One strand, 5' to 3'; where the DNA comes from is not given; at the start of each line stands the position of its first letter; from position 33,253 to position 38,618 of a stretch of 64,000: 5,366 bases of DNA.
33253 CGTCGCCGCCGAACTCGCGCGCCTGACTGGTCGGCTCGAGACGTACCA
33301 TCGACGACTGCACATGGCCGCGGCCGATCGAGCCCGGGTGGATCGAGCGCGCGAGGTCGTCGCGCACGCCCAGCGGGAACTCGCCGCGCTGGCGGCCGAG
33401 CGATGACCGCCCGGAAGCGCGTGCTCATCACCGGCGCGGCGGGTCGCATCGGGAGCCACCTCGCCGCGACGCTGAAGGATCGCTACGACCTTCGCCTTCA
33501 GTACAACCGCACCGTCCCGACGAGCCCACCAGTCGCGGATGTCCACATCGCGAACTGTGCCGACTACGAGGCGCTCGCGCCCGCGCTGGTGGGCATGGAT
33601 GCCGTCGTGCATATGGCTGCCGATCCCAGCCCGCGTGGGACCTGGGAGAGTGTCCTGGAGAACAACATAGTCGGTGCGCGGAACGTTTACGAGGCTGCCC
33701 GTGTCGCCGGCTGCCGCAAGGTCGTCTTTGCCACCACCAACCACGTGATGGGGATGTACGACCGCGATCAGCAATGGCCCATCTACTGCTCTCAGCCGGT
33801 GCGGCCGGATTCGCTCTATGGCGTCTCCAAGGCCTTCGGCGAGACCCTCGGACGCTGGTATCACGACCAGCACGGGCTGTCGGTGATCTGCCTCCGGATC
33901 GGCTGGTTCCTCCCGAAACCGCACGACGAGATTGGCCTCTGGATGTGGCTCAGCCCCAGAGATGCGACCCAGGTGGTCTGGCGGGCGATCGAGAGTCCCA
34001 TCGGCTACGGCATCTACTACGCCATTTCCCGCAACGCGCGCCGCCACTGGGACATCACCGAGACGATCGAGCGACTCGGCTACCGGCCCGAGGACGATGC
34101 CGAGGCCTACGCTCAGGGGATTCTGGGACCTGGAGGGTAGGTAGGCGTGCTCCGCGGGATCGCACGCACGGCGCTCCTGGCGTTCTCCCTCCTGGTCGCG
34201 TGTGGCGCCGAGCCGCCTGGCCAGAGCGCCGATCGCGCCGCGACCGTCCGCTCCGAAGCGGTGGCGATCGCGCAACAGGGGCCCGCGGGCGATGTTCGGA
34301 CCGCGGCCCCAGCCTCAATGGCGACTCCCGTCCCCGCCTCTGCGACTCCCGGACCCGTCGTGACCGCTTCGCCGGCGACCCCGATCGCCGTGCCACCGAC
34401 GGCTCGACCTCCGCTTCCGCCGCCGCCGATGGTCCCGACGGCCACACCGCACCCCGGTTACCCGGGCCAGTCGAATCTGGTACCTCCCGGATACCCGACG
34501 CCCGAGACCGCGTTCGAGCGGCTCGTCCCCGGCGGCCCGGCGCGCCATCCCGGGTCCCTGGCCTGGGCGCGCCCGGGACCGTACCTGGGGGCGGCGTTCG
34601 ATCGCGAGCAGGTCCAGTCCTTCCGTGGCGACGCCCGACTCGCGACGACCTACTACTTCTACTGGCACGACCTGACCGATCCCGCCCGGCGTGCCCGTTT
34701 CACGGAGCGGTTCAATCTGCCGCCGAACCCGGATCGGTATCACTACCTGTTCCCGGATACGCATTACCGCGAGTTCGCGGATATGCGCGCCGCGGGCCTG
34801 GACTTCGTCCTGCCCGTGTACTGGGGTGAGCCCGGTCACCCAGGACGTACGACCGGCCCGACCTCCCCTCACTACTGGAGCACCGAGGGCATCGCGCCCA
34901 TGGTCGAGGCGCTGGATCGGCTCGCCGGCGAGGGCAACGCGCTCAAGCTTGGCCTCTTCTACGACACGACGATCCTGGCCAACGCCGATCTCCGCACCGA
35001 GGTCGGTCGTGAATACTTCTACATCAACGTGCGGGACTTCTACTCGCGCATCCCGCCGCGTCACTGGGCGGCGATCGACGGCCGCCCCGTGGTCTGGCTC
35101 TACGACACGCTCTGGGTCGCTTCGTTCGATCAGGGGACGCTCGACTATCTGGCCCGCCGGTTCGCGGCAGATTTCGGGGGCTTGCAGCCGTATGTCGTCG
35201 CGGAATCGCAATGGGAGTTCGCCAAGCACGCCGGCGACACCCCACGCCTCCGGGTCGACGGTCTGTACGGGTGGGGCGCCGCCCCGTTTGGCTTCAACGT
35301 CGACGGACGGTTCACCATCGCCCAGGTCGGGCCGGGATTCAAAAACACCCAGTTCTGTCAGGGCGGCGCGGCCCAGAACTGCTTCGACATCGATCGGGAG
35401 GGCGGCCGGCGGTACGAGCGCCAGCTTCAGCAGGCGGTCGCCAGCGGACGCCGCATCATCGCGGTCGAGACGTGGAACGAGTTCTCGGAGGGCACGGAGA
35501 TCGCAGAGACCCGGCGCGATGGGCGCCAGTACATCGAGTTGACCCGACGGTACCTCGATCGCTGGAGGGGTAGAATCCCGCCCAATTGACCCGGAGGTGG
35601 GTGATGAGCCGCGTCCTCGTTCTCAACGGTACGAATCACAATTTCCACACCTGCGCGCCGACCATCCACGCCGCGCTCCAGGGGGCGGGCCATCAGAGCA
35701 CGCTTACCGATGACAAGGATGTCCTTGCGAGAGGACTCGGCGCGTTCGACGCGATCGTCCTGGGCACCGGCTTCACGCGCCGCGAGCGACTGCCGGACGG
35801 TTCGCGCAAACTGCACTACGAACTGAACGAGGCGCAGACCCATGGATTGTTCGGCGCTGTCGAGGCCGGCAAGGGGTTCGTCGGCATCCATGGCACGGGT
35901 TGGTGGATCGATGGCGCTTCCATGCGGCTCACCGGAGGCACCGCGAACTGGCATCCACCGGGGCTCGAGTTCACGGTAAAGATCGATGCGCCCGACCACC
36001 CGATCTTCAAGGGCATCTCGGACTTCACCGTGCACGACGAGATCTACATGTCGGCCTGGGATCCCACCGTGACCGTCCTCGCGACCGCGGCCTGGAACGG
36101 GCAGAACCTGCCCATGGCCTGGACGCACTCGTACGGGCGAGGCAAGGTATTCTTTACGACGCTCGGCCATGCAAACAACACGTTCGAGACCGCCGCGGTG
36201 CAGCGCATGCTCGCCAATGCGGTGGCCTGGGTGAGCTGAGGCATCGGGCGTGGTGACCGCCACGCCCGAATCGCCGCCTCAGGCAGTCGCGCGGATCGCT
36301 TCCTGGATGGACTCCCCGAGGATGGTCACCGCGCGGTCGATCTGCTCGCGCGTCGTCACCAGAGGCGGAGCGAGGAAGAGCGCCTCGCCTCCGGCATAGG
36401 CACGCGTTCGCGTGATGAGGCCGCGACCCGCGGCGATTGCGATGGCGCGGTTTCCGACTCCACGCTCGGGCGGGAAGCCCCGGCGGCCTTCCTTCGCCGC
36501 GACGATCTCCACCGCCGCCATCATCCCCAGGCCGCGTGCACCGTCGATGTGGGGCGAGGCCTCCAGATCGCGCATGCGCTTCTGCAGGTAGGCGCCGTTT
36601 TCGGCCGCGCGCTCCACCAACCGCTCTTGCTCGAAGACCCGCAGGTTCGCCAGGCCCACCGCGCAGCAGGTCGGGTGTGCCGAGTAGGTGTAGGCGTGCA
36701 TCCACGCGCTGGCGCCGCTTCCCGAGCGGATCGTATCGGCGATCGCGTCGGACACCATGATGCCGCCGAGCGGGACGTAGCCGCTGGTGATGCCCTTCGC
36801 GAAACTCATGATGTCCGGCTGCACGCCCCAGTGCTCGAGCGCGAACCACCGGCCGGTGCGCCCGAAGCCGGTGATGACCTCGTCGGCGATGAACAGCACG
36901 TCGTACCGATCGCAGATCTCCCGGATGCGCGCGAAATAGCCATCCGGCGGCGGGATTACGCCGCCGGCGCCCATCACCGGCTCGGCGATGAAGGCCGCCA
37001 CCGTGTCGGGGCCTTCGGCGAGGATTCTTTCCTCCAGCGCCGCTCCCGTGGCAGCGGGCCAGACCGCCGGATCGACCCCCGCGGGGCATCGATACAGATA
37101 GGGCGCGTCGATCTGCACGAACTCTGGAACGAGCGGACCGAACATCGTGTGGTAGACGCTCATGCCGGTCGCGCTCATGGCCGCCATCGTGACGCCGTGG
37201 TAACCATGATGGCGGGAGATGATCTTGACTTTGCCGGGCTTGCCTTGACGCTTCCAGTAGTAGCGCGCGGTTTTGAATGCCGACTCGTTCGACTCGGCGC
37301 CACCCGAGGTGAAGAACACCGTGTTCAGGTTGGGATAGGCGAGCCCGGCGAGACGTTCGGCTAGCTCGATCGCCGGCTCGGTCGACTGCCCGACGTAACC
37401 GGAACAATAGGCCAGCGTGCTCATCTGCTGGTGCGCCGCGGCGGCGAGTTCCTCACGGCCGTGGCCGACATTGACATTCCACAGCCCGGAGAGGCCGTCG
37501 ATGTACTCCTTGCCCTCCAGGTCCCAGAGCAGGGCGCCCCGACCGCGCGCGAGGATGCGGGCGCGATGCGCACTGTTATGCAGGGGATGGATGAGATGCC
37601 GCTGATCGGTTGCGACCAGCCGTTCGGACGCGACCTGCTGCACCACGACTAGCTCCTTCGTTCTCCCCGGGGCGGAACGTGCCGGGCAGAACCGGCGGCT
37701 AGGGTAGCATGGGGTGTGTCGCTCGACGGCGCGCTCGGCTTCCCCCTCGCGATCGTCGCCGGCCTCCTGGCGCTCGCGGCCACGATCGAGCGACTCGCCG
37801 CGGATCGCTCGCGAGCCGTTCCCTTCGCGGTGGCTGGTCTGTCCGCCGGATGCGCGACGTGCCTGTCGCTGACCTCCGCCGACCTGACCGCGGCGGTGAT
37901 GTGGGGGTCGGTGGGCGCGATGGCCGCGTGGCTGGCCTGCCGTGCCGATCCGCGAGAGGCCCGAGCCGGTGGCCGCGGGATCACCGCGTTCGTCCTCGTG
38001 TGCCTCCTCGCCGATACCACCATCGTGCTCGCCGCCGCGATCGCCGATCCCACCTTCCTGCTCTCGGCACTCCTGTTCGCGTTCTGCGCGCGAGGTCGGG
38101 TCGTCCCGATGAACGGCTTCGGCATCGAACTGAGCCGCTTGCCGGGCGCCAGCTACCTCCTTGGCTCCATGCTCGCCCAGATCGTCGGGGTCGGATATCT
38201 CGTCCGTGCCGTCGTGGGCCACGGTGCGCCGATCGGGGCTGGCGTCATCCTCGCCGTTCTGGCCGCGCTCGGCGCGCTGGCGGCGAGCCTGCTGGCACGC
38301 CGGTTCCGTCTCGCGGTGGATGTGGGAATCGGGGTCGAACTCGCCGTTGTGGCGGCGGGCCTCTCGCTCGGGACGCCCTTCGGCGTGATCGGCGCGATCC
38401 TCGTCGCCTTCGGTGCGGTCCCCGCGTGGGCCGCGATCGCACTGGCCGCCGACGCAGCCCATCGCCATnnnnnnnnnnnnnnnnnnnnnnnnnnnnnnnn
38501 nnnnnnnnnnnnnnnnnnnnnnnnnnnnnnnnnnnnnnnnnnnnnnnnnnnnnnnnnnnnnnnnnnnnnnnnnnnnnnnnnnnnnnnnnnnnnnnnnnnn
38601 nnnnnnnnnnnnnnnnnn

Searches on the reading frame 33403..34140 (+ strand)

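Call 47: search_protein_families(library=pfam, proteins=[window:33403-34140:+], max_evalue=0.00001)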
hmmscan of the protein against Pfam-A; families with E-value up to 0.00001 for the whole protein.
window:33403-34140:+ (245 aa): 6 families
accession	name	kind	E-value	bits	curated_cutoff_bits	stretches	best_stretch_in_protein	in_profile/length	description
PF01370.27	Epimerase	-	2.5e-25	89.7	20.9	1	7-166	1-169/240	NAD dependent epimerase/dehydratase family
PF16363.11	GDP_Man_Dehyd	-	6.3e-16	59.2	27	1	8-165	1-179/332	GDP-mannose 4,6 dehydratase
PF13460.12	NAD_binding_10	-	3.1e-08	34.1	27.2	1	11-121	1-104/184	NAD(P)H-binding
PF02719.21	Polysacc_synt_2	-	4.9e-08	32.9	20.2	0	47-113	58-129/293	Polysaccharide biosynthesis protein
PF01073.25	3Beta_HSD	-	2e-07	30.7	22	1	8-120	1-124/280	3-beta hydroxysteroid dehydrogenase/isomerase family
PF04321.23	RmlD_sub_bind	-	2.2e-07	30.7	27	1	6-170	2-152/287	RmlD substrate binding domain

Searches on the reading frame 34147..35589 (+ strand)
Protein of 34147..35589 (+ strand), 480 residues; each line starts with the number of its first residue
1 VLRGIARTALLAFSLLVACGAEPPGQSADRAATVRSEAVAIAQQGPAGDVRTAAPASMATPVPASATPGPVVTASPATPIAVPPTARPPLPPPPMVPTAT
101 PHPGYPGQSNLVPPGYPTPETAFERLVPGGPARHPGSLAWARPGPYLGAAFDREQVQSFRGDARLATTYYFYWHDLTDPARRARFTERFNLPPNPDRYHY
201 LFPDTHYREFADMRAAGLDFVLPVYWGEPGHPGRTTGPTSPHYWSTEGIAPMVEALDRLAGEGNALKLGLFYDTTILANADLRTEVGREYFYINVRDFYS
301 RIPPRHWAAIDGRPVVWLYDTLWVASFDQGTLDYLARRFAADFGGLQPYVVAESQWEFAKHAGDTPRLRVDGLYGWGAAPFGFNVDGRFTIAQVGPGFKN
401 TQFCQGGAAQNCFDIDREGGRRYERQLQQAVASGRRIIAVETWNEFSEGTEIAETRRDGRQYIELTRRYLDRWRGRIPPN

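Call 47: search_protein_families(library=pfam, proteins=[window:34147-35589:+], max_evalue=0.00001)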
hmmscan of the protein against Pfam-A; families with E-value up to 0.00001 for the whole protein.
window:34147-35589:+ (480 aa): 2 families
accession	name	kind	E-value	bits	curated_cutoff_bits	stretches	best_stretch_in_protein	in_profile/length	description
PF16402.11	DUF5010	-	1e-18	67.9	23.7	1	211-469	48-315/333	Domain of unknown function (DUF5010)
PF16317.11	Glyco_hydro_99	-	4.2e-06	26.5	33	1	388-454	243-306/341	Glycosyl hydrolase family 99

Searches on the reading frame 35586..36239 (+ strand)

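Call 47: search_protein_families(library=pfam, proteins=[window:35586-36239:+], max_evalue=0.00001)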
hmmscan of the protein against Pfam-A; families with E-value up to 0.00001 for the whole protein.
window:35586-36239:+ (217 aa): 1 family
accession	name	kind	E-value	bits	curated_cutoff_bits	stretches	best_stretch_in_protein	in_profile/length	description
PF06283.17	ThuA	-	1.7e-35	123.6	33.4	1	9-216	1-209/209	Trehalose utilisation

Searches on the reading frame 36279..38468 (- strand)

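Call 47: search_protein_families(library=pfam, proteins=[window:36279-38468:-], max_evalue=0.00001)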
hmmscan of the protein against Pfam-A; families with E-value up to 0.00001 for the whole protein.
window:36279-38468:- (729 aa): 1 family
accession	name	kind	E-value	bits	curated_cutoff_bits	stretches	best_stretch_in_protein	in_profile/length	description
PF00202.27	Aminotran_3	-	1.3e-101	340.6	30.5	1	303-718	10-400/403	Aminotransferase class-III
